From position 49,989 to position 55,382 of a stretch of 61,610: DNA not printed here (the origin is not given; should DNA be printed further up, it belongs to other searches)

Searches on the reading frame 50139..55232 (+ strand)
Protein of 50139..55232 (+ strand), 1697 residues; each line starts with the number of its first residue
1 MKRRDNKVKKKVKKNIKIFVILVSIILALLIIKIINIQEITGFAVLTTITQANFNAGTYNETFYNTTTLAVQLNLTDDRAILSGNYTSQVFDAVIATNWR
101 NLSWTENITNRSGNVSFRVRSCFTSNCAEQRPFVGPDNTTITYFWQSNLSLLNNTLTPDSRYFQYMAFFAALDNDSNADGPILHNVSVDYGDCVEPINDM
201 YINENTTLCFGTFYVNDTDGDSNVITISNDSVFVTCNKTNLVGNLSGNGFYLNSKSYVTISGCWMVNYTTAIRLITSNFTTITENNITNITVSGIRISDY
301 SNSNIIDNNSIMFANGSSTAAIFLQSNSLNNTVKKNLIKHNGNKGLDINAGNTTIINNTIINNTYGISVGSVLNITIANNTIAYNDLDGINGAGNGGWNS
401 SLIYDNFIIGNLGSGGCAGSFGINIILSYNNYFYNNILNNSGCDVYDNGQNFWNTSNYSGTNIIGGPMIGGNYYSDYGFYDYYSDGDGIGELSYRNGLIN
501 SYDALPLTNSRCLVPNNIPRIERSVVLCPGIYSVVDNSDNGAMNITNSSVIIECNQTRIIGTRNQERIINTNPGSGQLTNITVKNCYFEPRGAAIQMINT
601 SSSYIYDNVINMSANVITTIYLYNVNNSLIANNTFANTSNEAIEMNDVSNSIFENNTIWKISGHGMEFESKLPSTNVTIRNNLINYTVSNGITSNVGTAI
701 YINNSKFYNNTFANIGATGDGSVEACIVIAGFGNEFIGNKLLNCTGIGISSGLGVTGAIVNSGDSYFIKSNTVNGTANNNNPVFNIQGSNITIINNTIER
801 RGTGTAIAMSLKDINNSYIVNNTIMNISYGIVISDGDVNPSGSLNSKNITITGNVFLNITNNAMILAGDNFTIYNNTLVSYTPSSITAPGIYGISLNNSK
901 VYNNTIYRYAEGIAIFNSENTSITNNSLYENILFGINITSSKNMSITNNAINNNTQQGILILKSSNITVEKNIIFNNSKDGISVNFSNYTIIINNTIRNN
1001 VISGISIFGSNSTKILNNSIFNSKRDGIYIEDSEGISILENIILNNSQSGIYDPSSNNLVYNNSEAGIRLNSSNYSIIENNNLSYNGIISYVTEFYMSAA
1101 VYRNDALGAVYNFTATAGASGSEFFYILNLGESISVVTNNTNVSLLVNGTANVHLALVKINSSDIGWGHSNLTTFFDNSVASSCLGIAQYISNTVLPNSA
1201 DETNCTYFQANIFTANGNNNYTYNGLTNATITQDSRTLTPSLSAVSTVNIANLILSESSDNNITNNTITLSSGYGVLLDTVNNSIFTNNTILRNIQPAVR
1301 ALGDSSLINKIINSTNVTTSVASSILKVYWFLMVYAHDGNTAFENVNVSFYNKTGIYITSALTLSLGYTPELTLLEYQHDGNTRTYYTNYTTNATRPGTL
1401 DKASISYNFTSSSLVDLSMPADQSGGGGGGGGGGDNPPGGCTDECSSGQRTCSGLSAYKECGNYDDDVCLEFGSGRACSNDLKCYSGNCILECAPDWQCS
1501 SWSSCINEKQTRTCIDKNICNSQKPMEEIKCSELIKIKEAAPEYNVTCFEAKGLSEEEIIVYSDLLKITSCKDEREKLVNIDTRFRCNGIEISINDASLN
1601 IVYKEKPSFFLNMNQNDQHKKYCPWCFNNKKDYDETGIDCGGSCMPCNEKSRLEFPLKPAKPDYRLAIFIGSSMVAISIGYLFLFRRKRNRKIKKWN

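Call 68: search_protein_families(library=pfam, proteins=[window:50139-55232:+], max_evalue=0.01)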
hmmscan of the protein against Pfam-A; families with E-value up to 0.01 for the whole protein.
window:50139-55232:+ (1697 aa): 3 families
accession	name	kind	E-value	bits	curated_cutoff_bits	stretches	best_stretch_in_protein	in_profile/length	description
PF13229.12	Beta_helix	-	4.1e-45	153.7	25.9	6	845-986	7-146/158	Right handed beta helix region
PF05048.19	NosD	-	1.7e-40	139.2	23.6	4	889-1058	17-184/212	Periplasmic copper-binding protein (NosD)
PF12708.12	Pect-lyase_RHGA_epim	-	0.0038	17.5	27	1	895-1028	78-212/213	Rhamnogalacturonase A/epimerase, pectate lyase-like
